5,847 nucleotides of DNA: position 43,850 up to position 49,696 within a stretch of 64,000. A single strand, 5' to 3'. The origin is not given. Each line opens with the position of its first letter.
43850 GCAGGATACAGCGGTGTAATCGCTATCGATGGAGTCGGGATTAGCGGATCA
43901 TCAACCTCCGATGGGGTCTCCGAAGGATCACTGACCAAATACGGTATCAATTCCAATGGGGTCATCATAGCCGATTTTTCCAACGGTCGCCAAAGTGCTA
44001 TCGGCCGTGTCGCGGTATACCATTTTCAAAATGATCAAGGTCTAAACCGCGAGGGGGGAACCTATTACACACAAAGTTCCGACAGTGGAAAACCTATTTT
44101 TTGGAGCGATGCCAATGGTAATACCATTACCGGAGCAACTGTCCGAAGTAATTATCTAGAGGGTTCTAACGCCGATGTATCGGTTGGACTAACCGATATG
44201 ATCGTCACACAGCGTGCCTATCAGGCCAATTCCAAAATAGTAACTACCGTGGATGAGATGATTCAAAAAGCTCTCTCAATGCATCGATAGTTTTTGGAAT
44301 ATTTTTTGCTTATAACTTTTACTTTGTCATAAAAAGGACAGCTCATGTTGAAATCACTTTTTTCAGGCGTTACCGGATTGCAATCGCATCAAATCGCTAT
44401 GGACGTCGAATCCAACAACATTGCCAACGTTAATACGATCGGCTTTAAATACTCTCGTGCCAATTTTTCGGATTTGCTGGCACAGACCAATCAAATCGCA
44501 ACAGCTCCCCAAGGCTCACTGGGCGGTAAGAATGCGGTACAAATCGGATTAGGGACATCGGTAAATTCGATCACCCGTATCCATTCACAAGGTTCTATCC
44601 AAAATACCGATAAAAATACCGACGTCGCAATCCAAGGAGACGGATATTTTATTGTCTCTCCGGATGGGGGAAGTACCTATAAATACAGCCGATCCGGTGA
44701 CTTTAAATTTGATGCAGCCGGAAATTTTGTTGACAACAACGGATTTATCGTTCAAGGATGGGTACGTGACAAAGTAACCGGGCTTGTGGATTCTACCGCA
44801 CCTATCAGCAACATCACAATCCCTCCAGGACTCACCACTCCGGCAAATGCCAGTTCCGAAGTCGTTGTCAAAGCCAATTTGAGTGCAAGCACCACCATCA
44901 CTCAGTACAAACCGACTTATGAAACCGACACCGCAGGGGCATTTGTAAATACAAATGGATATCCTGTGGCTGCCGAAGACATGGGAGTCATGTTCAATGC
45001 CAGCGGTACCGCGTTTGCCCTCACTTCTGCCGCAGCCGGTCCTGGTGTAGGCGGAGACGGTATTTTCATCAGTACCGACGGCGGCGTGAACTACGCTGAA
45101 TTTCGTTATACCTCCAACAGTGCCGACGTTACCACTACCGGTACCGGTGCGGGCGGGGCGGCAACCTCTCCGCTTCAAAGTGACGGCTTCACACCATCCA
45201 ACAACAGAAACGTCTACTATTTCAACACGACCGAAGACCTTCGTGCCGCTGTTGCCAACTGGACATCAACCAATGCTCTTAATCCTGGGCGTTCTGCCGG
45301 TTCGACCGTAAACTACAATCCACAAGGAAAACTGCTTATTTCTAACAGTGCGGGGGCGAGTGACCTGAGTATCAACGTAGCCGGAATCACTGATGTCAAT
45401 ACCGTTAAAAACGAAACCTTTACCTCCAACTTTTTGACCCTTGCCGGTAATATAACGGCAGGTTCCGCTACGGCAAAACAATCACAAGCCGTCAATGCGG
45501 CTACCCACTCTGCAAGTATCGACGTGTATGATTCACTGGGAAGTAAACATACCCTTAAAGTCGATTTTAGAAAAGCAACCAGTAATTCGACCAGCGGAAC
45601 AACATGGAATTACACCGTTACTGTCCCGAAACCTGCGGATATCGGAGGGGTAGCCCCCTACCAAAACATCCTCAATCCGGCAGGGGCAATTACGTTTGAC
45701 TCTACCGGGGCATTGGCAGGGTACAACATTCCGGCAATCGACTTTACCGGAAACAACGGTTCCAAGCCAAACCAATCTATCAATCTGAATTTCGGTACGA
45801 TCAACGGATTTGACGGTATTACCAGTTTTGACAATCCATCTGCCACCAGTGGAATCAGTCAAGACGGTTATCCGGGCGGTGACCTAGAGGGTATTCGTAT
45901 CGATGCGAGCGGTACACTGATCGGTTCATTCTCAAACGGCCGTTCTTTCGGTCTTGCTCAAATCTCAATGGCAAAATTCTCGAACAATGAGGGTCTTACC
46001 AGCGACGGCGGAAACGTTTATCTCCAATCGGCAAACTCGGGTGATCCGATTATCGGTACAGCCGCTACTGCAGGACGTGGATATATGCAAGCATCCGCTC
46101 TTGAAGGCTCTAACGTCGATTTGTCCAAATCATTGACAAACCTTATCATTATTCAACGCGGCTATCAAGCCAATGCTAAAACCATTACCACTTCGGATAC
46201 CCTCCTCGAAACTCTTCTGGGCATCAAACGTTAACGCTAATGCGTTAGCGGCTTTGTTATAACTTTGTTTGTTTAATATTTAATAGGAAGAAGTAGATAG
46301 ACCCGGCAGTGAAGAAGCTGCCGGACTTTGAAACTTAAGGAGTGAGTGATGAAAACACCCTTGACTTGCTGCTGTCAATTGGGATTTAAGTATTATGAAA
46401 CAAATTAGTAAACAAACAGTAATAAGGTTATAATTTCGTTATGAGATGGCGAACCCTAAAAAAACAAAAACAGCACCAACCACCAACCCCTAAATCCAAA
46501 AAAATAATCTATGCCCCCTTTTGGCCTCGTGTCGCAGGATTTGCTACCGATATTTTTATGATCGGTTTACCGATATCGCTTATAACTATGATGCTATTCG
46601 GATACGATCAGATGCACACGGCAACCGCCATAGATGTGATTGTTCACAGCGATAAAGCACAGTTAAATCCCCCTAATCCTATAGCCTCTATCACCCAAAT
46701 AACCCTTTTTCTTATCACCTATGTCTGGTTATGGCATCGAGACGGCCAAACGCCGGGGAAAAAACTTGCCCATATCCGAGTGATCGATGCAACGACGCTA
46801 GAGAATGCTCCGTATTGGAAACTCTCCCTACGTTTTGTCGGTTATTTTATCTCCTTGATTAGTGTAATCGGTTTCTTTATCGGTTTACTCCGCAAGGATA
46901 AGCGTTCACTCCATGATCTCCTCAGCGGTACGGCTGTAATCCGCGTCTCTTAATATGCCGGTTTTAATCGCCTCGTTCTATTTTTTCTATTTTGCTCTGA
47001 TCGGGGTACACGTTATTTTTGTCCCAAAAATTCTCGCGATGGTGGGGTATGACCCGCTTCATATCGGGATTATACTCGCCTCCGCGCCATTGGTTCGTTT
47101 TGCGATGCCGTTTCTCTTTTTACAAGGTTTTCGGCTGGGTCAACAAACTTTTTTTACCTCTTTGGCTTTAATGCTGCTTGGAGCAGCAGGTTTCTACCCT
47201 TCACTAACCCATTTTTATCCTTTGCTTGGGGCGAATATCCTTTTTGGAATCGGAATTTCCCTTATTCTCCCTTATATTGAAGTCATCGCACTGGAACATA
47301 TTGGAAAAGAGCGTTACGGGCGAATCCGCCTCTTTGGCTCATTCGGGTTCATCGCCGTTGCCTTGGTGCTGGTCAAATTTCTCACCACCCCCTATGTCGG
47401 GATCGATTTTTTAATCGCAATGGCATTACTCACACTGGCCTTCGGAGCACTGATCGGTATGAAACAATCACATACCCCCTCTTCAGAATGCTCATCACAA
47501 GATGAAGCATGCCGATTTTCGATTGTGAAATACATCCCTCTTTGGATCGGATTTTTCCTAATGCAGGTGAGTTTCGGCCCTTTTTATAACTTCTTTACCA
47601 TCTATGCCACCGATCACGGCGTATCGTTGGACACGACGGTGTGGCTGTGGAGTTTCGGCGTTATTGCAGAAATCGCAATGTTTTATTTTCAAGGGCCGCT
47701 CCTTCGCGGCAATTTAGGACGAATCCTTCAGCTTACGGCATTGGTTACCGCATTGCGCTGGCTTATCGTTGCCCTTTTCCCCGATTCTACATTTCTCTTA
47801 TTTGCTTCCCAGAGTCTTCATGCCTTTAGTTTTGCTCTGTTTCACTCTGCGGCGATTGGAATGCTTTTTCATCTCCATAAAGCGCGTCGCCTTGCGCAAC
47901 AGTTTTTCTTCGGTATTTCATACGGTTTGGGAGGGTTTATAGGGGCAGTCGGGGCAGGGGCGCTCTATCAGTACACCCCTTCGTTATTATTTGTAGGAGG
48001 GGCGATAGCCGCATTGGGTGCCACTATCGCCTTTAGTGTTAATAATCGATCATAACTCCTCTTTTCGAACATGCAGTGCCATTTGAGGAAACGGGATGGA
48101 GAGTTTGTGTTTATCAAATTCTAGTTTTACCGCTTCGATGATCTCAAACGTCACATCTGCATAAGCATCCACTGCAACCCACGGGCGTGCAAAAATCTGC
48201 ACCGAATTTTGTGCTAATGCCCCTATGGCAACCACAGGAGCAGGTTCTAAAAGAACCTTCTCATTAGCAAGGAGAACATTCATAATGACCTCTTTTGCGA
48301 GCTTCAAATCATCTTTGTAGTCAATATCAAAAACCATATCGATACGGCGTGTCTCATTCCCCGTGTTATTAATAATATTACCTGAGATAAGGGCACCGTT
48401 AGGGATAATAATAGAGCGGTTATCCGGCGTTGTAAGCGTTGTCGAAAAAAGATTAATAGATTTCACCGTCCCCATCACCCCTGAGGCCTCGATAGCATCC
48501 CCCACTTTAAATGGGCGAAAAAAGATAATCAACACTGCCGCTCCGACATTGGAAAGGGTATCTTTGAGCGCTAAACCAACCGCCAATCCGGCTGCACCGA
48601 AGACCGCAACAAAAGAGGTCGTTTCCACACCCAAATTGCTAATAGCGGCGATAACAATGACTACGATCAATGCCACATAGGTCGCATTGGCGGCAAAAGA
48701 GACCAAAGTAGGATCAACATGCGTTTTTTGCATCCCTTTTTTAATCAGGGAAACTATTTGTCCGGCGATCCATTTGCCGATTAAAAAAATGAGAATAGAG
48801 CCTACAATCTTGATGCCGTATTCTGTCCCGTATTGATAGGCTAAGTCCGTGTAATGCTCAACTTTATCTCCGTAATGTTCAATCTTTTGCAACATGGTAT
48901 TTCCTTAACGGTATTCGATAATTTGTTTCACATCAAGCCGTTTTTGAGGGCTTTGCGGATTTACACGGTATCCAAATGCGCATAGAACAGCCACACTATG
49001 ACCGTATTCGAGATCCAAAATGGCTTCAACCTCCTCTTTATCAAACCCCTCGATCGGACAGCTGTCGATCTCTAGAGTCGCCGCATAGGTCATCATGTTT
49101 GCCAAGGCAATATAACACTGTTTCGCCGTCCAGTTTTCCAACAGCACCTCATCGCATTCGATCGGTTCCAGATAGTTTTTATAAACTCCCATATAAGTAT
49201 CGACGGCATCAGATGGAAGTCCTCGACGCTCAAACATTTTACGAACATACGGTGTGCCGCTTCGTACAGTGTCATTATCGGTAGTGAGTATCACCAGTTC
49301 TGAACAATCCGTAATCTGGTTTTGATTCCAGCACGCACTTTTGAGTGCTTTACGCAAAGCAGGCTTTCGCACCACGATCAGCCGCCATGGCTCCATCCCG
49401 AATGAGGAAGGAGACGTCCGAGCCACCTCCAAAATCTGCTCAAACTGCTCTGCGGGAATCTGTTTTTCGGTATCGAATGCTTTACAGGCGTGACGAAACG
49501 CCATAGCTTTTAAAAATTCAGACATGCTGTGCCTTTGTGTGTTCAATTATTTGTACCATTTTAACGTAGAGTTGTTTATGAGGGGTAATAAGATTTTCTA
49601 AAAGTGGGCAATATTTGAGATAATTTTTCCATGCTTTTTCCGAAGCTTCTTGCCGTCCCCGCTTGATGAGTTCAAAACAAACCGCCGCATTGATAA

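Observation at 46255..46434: Inverted-repeat-bounded element after flgE with a Cys3 micro-ORF and possible antisense RNA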

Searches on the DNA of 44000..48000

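Call 5: search_rna_families(source=window, start=44000, end=48000, threshold=evalue, max_evalue=10)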
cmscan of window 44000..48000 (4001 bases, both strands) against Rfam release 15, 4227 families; matches with E-value up to 10: 5.
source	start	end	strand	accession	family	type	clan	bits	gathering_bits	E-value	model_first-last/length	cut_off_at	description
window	45472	45512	-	RF03369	mir-2217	Gene; miRNA;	-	18.2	60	4.1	1-62/62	no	mir-2217 microRNA precursor family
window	45068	45148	-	RF03691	mir-2765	Gene; miRNA;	-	17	58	9.3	1-83/83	no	mir-2765 microRNA precursor family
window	44754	44824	-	RF03165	2dG-II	Cis-reg; riboswitch;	CL00123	16.4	60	5.2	1-71/71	no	2dG-II purine riboswitch aptamer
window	45395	45686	-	RF03037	PAGEV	Gene; sRNA;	-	15.9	61.1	0.77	1-185/185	no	PAGEV RNA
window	46630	46721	-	RF01295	SCARNA7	Gene; snRNA; snoRNA; scaRNA;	-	13.1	65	3.5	1-330/330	no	Small Cajal body-specific RNA 7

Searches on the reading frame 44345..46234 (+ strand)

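Call 6: search_protein_families(library=pfam, proteins=[window:44345-46234:+])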
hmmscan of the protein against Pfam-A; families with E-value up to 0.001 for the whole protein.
window:44345-46234:+ (629 aa): 4 families
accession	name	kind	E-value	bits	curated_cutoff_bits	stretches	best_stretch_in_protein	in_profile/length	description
PF07559.19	FlgE_D2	-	1.8e-19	71.1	22.7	1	377-509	11-142/142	Flagellar basal body protein FlaE D2 domain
PF06429.18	Flg_bbr_C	-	4e-15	55.5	23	1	583-626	2-45/46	Flagellar basal body rod FlgEFG protein C-terminal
PF22692.1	LlgE_F_G_D1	-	4.2e-14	52.9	27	1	95-164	1-52/64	Flagellar hook protein FlgE/F/G D1 domain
PF00460.25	Flg_bb_rod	-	8.2e-08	32.5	20.7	1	8-35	4-31/31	Flagella basal body rod protein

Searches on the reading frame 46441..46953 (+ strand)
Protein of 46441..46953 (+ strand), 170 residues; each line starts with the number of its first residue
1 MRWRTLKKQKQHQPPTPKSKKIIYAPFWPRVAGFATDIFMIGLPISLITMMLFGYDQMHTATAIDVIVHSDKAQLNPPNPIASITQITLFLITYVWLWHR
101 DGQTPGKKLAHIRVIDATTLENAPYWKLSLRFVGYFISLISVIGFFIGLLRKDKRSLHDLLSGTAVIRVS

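Call 6: search_protein_families(library=pfam, proteins=[window:46441-46953:+])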
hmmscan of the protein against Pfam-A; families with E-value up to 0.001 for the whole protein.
window:46441-46953:+ (170 aa): 1 family
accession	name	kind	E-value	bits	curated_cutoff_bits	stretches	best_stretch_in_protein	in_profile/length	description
PF06271.18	RDD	-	1.5e-20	74.3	24.1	1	24-163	1-137/137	RDD family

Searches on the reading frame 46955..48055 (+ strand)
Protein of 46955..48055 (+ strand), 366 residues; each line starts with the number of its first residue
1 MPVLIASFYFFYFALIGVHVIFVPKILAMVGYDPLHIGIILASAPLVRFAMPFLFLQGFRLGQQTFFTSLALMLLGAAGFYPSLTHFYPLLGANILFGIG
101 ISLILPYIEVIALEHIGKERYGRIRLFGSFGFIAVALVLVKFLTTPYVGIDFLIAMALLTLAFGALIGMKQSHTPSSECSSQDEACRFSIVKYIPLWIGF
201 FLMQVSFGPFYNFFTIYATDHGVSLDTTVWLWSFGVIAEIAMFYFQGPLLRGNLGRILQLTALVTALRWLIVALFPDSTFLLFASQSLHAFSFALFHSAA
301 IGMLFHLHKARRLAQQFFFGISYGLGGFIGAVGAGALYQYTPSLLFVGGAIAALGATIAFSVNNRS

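Call 6: search_protein_families(library=pfam, proteins=[window:46955-48055:+])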
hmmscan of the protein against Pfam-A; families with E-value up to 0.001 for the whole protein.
window:46955-48055:+ (366 aa): 2 families
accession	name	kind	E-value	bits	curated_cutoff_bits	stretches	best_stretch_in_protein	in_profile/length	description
PF12832.13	MFS_1_like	-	5.5e-42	144.6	25.2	1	5-346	4-371/373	MFS_1 like family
PF07690.21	MFS_1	-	7.8e-07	28.8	33.4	1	7-264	3-275/347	Major Facilitator Superfamily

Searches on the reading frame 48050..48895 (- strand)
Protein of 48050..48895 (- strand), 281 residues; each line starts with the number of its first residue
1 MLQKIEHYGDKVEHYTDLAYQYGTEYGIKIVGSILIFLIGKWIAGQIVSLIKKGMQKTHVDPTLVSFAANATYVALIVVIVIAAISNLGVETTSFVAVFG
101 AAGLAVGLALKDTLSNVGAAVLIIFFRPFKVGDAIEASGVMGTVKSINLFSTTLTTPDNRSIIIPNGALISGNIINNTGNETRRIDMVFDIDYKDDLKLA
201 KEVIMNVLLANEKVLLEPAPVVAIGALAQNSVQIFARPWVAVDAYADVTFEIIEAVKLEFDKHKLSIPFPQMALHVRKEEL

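Call 6: search_protein_families(library=pfam, proteins=[window:48050-48895:-])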
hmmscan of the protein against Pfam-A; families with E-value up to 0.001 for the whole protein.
window:48050-48895:- (281 aa): 4 families
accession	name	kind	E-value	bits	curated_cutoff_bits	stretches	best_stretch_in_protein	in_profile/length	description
PF00924.24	MS_channel_2nd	-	7.7e-20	71.2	20.2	1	112-178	1-67/68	Mechanosensitive ion channel, beta-domain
PF21088.3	MS_channel_1st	-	2.7e-10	40.4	23.1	1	71-111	2-42/42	Mechanosensitive ion channel, transmembrane helices 2/3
PF21082.3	MS_channel_3rd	-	2.5e-09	37.9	21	1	185-267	1-88/88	Mechanosensitive ion channel MscS, C-terminal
PF05552.17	MS_channel_1st_1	-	3e-07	30.6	22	1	25-62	12-49/50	Mechanosensitive ion channel, conserved TM helix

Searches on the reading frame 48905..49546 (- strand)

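Call 6: search_protein_families(library=pfam, proteins=[window:48905-49546:-])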
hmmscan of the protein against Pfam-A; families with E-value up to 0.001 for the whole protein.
window:48905-49546:- (213 aa): 2 families
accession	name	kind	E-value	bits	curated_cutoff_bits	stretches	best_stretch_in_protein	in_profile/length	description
PF00881.29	Nitroreductase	-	5.9e-30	105.1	23.5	1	16-193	2-167/167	Nitroreductase family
PF14512.11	TM1586_NiRdase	-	4.6e-06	26.8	27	0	31-61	156-186/215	Putative TM nitroreductase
